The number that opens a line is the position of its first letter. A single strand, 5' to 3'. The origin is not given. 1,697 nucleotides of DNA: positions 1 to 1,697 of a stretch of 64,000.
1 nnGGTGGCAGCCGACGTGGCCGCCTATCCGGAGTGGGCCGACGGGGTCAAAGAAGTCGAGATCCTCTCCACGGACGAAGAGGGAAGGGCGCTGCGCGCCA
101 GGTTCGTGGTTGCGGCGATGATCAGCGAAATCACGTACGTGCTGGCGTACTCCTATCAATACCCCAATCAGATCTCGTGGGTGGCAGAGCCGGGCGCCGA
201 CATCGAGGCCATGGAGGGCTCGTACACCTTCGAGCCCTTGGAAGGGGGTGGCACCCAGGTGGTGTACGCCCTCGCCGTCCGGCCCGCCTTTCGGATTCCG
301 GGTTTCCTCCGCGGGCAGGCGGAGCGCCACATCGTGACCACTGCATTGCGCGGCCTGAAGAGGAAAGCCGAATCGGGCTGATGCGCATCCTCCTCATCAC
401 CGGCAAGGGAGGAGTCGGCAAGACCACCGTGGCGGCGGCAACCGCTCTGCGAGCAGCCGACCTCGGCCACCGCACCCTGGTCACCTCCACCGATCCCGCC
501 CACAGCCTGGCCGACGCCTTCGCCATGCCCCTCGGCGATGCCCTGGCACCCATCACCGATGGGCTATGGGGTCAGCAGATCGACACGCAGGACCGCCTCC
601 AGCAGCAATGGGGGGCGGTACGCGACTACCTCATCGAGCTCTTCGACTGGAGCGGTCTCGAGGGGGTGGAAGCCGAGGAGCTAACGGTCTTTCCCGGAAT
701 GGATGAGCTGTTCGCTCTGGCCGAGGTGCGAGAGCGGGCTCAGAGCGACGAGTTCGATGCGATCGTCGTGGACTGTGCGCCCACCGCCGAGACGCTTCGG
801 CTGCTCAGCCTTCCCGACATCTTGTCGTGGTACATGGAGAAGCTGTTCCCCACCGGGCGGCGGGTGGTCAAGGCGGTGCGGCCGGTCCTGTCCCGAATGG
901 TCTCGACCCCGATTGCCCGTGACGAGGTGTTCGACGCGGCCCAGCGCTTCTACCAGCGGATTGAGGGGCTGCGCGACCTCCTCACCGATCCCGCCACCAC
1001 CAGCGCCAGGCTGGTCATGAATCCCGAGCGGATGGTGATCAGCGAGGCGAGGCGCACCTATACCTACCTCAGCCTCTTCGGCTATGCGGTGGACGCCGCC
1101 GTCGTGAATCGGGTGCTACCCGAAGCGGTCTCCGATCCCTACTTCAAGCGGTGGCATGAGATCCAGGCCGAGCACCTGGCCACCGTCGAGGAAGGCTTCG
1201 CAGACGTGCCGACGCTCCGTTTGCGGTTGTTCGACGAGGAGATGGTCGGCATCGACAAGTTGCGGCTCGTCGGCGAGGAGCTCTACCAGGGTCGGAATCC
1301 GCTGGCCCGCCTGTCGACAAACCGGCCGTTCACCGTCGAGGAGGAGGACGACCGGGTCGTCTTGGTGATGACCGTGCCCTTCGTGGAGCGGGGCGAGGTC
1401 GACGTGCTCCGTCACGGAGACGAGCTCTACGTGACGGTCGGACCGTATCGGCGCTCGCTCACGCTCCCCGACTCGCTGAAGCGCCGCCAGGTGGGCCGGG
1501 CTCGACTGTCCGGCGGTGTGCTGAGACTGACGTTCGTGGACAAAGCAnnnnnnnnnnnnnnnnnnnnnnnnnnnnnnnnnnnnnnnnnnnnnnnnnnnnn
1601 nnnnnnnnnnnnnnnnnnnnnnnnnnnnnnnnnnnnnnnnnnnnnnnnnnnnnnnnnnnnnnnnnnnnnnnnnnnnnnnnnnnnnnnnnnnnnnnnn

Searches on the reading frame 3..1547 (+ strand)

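Call 65: search_protein_families(library=pfam, proteins=[window:3-1547:+], max_evalue=0.00001)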
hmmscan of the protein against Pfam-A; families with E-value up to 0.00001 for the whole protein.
window:3-1547:+ (515 aa): 4 families
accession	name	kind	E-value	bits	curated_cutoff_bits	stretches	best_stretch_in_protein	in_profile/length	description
PF02374.21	ArsA_ATPase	-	9.3e-87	291.5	24.3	1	127-428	1-304/305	Anion-transporting ATPase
PF17886.7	ArsA_HSP20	-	1.5e-17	63.3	22.5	1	449-511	1-63/63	HSP20-like domain found in ArsA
PF13614.12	AAA_31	-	6.1e-08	33.2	27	1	129-268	4-135/177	AAA domain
PF01656.29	CbiA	-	4.9e-06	27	25.4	1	129-232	1-54/125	CobQ/CobB/MinD/ParA nucleotide binding domain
